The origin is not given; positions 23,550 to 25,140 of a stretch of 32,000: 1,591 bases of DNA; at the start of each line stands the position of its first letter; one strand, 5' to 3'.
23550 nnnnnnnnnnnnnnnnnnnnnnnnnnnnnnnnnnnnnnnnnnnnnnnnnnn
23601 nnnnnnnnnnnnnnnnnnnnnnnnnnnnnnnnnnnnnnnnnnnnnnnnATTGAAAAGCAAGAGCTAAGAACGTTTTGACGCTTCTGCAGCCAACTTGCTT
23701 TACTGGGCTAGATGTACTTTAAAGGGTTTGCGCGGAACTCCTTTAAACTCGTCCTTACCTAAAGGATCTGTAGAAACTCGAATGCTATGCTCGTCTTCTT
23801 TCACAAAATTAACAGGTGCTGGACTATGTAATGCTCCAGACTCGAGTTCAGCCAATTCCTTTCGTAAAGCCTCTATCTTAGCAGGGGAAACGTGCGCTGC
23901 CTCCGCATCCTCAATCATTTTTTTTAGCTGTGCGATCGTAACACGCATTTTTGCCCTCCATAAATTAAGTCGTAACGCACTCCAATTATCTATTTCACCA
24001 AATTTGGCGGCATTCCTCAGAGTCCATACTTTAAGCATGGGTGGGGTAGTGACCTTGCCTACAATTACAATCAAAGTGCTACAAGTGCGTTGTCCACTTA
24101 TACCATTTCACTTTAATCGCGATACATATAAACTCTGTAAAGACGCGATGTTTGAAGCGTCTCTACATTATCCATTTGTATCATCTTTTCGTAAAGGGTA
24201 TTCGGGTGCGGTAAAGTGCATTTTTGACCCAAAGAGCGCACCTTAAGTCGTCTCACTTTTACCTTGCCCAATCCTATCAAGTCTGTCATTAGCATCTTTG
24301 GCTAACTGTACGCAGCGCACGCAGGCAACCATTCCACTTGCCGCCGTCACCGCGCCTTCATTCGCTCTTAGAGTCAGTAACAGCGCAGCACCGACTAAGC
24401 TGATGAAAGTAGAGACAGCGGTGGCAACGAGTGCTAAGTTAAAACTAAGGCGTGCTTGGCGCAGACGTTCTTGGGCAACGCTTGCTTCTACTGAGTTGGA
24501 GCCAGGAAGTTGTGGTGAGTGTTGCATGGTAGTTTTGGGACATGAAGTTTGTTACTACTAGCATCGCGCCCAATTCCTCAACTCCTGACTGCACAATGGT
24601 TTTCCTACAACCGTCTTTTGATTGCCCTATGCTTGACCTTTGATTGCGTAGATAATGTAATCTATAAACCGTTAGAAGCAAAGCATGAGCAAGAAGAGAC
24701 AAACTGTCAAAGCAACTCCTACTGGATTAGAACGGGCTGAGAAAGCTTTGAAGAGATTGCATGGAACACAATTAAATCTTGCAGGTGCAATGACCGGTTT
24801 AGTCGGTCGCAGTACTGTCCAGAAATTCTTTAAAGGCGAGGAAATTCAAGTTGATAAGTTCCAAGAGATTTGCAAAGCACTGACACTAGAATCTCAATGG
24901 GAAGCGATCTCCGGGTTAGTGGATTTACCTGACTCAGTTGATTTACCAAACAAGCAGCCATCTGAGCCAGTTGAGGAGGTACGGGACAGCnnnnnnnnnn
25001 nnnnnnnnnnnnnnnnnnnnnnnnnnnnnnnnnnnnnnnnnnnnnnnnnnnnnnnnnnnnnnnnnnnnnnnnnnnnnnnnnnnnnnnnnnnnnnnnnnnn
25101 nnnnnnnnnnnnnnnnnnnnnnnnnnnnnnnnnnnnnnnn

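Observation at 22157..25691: Duplicated divergent modules (small 2-TM protein next to HTH-NACHT) where both NACHT genes are decayed but both membrane genes are intact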

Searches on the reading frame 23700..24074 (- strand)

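Call 3: search_protein_families(library=pfam, proteins=[window:23700-24074:-], max_evalue=1)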
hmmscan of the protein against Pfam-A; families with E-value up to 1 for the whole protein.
window:23700-24074:- (124 aa): 0 families

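Call 4: search_protein_families(library=ncbifam, proteins=[window:23700-24074:-], max_evalue=1)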
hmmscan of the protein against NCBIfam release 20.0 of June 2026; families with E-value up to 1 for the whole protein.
window:23700-24074:- (124 aa): 1 family
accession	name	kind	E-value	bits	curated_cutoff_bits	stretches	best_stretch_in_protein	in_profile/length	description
NF033910.1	LWR_salt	hypoth_equivalog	0.05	14.2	50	1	16-78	24-85/116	LWR-salt protein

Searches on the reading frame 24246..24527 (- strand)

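Call 3: search_protein_families(library=pfam, proteins=[window:24246-24527:-], max_evalue=1)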
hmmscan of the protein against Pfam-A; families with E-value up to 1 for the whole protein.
window:24246-24527:- (94 aa): 3 families
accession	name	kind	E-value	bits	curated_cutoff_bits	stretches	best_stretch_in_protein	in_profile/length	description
PF20712.2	CyanoTRADDas_TM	-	1.9e-18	66.8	24.3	1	20-83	1-68/68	Cyanobacterial TRADD-N associated 2-Transmembrane domain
PF16083.10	Phage_holin_3_3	-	0.016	15.8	28.4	1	23-68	22-67/78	LydA holin phage, holin superfamily III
PF05416.18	Peptidase_C37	-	0.021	13.8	20.2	1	13-56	145-188/535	Southampton virus-type processing peptidase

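Call 4: search_protein_families(library=ncbifam, proteins=[window:24246-24527:-], max_evalue=1)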
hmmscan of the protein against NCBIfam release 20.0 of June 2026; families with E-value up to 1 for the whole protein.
window:24246-24527:- (94 aa): 0 families

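Call 54: search_protein_families(library=padloc, proteins=[window:24246-24527:-], max_evalue=0.01)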
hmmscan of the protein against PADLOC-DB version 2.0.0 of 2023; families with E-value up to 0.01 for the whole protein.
window:24246-24527:- (94 aa): 0 families

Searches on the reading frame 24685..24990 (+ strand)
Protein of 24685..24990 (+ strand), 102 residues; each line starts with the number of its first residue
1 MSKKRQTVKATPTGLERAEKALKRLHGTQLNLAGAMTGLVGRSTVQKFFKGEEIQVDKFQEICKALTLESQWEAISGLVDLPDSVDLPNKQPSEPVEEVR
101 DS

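Call 61: search_protein_families(library=pfam, proteins=[window:24685-24990:+], max_evalue=10)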
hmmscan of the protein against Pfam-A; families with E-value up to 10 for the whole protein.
window:24685-24990:+ (102 aa): 1 family
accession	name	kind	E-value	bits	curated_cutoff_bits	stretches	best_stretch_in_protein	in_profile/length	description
PF01381.28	HTH_3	-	0.0033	17.9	23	1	21-69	4-51/55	Helix-turn-helix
